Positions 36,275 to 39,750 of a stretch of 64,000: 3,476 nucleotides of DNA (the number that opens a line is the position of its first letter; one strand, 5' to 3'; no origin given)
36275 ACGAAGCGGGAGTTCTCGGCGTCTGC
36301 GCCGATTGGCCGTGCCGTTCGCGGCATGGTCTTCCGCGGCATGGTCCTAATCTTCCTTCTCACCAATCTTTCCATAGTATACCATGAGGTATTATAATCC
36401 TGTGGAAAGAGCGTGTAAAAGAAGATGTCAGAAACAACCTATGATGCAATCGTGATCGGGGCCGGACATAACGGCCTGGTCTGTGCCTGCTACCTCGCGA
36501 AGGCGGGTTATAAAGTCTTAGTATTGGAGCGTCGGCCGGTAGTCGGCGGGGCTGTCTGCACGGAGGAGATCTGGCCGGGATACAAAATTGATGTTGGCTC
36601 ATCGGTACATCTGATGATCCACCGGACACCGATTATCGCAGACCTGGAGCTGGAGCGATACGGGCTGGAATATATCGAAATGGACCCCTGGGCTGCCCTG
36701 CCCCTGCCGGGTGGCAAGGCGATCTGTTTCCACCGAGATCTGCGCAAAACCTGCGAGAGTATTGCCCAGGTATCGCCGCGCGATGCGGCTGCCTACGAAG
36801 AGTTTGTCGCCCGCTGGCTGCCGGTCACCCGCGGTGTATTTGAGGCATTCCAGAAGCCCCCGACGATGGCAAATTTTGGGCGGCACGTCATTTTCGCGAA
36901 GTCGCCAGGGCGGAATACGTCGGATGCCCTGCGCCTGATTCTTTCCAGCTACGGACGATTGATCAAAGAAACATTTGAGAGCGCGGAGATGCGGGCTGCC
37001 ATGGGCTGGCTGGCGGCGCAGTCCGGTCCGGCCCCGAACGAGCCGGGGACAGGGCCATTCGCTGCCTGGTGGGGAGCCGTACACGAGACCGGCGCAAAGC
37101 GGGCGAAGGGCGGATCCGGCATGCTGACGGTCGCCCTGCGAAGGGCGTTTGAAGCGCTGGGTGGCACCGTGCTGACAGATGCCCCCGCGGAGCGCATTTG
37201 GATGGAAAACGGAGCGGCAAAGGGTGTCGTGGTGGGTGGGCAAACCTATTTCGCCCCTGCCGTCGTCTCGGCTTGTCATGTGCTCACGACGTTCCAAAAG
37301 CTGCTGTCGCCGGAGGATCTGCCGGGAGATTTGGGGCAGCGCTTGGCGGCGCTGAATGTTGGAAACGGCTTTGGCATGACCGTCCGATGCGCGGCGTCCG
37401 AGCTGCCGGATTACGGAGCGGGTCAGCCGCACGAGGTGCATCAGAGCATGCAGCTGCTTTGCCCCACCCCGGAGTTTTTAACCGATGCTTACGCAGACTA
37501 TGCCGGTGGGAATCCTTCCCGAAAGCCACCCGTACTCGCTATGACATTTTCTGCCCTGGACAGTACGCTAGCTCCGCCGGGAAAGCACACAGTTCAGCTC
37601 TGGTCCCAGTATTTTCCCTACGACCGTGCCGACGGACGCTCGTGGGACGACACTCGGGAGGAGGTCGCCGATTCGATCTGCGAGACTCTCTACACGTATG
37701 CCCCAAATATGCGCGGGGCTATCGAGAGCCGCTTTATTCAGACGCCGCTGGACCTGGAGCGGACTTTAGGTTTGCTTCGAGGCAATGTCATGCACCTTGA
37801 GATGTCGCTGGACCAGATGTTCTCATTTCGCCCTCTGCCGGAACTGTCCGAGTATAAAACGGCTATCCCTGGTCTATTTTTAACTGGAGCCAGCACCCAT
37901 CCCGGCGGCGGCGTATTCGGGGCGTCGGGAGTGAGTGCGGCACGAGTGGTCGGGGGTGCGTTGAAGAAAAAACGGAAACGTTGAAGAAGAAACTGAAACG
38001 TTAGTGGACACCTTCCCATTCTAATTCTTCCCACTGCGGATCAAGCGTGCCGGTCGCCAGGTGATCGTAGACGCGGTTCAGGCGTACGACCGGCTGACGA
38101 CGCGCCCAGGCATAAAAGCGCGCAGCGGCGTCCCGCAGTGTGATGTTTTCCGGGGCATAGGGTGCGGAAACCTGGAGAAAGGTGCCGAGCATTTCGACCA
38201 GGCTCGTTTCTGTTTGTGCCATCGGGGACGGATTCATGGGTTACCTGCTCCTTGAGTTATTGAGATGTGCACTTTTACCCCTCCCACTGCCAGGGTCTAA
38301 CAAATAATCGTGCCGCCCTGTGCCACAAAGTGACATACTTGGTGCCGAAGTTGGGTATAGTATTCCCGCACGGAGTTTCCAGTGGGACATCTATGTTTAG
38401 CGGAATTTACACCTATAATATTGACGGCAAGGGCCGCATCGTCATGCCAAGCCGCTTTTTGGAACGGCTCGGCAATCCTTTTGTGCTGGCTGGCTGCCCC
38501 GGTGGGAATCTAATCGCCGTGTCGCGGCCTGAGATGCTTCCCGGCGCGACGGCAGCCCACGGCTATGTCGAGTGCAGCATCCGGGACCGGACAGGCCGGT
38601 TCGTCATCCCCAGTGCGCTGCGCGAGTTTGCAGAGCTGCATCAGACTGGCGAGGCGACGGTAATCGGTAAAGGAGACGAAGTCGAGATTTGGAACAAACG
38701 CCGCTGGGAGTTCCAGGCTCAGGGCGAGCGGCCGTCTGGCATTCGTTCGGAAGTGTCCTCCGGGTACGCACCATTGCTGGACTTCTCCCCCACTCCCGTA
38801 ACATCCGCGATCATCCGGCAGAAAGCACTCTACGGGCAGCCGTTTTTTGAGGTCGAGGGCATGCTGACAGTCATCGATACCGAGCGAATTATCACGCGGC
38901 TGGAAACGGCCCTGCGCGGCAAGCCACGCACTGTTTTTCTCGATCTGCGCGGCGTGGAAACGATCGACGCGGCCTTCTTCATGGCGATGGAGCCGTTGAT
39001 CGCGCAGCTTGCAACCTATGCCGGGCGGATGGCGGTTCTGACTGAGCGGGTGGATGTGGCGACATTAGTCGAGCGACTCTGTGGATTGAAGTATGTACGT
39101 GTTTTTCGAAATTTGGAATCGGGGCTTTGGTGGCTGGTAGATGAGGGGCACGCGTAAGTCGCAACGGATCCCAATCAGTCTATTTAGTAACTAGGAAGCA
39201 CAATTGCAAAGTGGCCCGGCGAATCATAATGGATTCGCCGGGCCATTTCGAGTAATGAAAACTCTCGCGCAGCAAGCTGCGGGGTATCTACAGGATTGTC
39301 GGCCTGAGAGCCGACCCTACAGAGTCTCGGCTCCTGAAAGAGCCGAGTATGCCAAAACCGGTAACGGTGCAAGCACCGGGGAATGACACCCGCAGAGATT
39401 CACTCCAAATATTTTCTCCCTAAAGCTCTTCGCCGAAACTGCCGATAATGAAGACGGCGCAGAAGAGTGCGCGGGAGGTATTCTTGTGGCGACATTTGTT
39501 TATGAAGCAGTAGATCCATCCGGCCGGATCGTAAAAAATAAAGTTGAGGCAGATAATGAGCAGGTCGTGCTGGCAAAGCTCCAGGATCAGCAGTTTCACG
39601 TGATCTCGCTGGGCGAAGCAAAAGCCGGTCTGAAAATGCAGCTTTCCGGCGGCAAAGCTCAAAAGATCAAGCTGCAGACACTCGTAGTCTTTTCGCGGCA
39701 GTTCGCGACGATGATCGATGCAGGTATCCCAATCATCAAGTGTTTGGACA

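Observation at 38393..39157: MraZ-type DNA-binding domain fused to a non-phosphorylatable STAS domain, away from any dcw cluster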

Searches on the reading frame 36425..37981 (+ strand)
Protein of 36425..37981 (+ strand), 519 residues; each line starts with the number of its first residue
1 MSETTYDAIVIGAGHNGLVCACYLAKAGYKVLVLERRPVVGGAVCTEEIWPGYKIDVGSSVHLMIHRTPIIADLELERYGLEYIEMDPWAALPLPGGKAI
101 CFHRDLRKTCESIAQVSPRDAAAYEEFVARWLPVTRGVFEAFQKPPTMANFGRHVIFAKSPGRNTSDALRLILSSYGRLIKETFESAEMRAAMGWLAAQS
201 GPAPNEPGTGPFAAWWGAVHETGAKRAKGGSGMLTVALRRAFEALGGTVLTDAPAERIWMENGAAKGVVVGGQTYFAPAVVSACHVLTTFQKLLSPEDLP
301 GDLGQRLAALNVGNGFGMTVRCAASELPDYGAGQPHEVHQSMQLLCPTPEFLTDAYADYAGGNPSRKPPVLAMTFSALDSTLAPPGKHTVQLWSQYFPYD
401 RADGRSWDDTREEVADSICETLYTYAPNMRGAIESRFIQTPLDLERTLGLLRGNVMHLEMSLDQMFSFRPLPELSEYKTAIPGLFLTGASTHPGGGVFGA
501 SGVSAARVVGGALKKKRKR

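Call 3: search_protein_families(library=pfam, proteins=[window:36425-37981:+], max_evalue=1)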
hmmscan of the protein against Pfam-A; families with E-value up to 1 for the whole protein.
window:36425-37981:+ (519 aa): 17 families
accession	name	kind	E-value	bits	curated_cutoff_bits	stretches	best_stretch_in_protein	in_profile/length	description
PF01593.30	Amino_oxidase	-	3.2e-16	60.1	19.8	1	17-509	3-442/443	Flavin containing amine oxidoreductase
PF01266.30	DAO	-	1.8e-14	54.5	27.9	2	7-43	1-38/353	FAD dependent oxidoreductase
PF13450.12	NAD_binding_8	-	8.3e-14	52.1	21.9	1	10-65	1-55/68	NAD(P)-binding Rossmann-like domain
PF00890.30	FAD_binding_2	-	6.7e-08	32.6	20.4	2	7-43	1-37/414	FAD binding domain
PF01946.23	Thi4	-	2.7e-06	27.2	26.2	1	6-44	18-57/235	Thi4 family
PF12831.13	FAD_oxidored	-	4.4e-05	23.4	27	1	7-44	1-38/416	FAD dependent oxidoreductase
PF07992.20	Pyr_redox_2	-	9.7e-05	22.4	26.1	1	7-41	2-178/291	Pyridine nucleotide-disulphide oxidoreductase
PF03486.20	HI0933_like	-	0.00017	21.6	50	1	7-41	2-36/244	HI0933-like protein Rossmann domain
PF01134.28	GIDA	-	0.00022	20.9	22.1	1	7-46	1-41/391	Glucose inhibited division protein A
PF00070.33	Pyr_redox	-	0.00024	22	22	1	8-41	2-35/82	Pyridine nucleotide-disulphide oxidoreductase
PF01494.25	FAD_binding_3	-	0.0016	18.2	22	1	6-37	2-33/349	FAD binding domain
PF00996.24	GDI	-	0.0017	17.4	23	1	4-44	3-43/436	GDP dissociation inhibitor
PF13738.12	Pyr_redox_3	-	0.0059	16.3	30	1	9-40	1-33/305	Pyridine nucleotide-disulphide oxidoreductase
PF21799.2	MurD-like_N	-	0.022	15.5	27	1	8-38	3-33/88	Mur ligase MurD-like, N-terminal domain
PF02558.23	ApbA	-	0.045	13.8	22.2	1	10-38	3-31/150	Ketopantoate reductase PanE/ApbA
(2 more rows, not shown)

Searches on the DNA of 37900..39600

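Call 44: search_rna_families(source=window, start=37900, end=39600, threshold=evalue, max_evalue=1)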
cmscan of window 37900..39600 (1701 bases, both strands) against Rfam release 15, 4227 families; matches with E-value up to 1: 0.
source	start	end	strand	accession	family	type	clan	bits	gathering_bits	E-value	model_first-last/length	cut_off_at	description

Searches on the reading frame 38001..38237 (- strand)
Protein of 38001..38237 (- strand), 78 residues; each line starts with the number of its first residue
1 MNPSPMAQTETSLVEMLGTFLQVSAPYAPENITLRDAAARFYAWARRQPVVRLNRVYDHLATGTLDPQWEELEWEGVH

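Call 3: search_protein_families(library=pfam, proteins=[window:38001-38237:-], max_evalue=1)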
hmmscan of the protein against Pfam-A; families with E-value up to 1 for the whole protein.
window:38001-38237:- (78 aa): 0 families

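Call 16: find_homologous_proteins(query=window:38004-38237:-, max_evalue=0.001)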
Query window:38004-38237:- (78 aa): 7 proteins with E <= 0.001 among 7 candidates.
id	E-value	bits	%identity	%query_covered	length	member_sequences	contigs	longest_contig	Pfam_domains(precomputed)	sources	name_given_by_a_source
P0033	3.0e-46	172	100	100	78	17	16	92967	-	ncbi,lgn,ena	-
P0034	1.3e-33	132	86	94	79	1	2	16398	-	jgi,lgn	-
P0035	1.4e-25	107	72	91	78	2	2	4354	-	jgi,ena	-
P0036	4.3e-21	92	64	94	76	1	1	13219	-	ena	-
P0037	4.2e-20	89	70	77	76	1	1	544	-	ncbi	-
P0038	5.6e-20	89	68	81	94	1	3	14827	-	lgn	-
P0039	3.1e-19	86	60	92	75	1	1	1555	-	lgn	-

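Call 41: predict_structure(alignment_id=A4)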
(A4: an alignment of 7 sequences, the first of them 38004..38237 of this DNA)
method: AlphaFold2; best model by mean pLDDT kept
length: 78 residues; sequences in the alignment: 7
mean_pLDDT: 69.4   pTM: 0.55
mean pLDDT of the five models: 69.4, 66.8, 64.9, 60.6, 60.6
residues with pLDDT >= 90: 0; 70-90: 51; 50-70: 19; < 50: 8
segments of 3 or more residues with pLDDT < 50: 1-4, 75-78
pLDDT, mean of each block of 10 residues (from residue 1): 52 78 74 79 80 75 64 49
secondary structure, 60 per line:
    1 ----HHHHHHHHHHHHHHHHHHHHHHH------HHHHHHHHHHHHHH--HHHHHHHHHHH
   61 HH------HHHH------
elements in order: H5-27 H34-47 H50-62 H69-72

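Call 49: fold_search(model_id=the predicted structure, library=pdb)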
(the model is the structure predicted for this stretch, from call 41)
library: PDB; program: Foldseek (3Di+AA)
matches with E <= 10: 46; with E <= 0.001: 0
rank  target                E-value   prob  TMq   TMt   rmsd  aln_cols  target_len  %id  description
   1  6rfq_P                2.8e+00  0.25  0.51  0.36   5.0        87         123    9  Cryo-EM structure of a respiratory complex I assembly intermediate with NDUFAF2 (released 2018-10-10)
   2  1on2_A                2.8e+00  0.21  0.48  0.31   5.9        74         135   15  Bacillus subtilis Manganese Transport Regulator (MntR), D8M Mutant, Bound to Manganese (released 2003-07-15)
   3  9a6n_B                3.0e+00  0.18  0.39  0.23   6.8        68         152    4  Integrative model of SOJ-NRDR by crosslinking MS and deep learning (released 2024-09-18)
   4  6yj4_V                3.0e+00  0.09  0.31  0.21   8.9        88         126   14  Structure of Yarrowia lipolytica complex I at 2.7 A (released 2020-08-12)
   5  3r60_B                3.8e+00  0.28  0.50  0.32   5.5        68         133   12  Structure of the MntR Fe2+ Complex (released 2012-04-11)
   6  2f5f_A                3.8e+00  0.18  0.48  0.31   5.9        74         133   15  Bacillus subtilis manganese transport regulator (MNTR) bound to manganese, AC conformation, pH 8.5 (released 2006-03-07)
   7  7zm7_P                4.2e+00  0.12  0.39  0.27   7.2        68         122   16  CryoEM structure of mitochondrial complex I from Chaetomium thermophilum (inhibited by DDM) (released 2022-11-30)
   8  8e93_D                4.5e+00  0.12  0.47  0.11  14.8        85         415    8  D-cycloserine and glutamate bound Human GluN1a-GluN2C NMDA receptor in splayed conformation (released 2022-12-07)
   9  6y79_P                5.1e+00  0.18  0.58  0.41   4.2        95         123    9  Cryo-EM structure of a respiratory complex I F89A mutant (released 2020-10-28)
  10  7o6v_C                5.4e+00  0.20  0.45  0.49   3.9        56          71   18  Crystal structure of the VEL1 VEL polymerising domain (R643A K645D I664D mutant) (released 2022-11-09)
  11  4jcv_A                5.4e+00  0.11  0.37  0.18   4.5        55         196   22  Crystal structure of the RecOR complex in an open conformation (released 2013-08-07)
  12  9dd2                  5.7e+00  0.15  0.41  0.16   4.3        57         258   23  Crystal Structure of Designed allosteric facilitated dissociation switch AS5 (released 2025-08-20)
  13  5vox_e                6.0e+00  0.06  0.28  0.12   9.4        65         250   17  Yeast V-ATPase in complex with Legionella pneumophila effector SidK (rotational state 1) (released 2017-06-21)
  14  8b9z_V                6.0e+00  0.04  0.27  0.20  10.0        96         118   14  Drosophila melanogaster complex I in the Active state (Dm1) (released 2023-01-18)
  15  5vmn                  6.0e+00  0.04  0.26  0.19  12.2        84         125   11  Crystal structure of grouper iridovirus GIV66 (released 2018-03-07)
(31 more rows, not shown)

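Call 79: search_protein_families(library=padloc, proteins=[window:38004-38237:-], max_evalue=0.01)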
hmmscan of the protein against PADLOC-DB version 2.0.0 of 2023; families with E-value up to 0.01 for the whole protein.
window:38004-38237:- (78 aa): 0 families

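Call 80: search_protein_families(library=ncbifam, proteins=[window:38004-38237:-], max_evalue=0.001)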
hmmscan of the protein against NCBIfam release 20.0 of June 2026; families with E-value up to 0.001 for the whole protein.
window:38004-38237:- (78 aa): 0 families
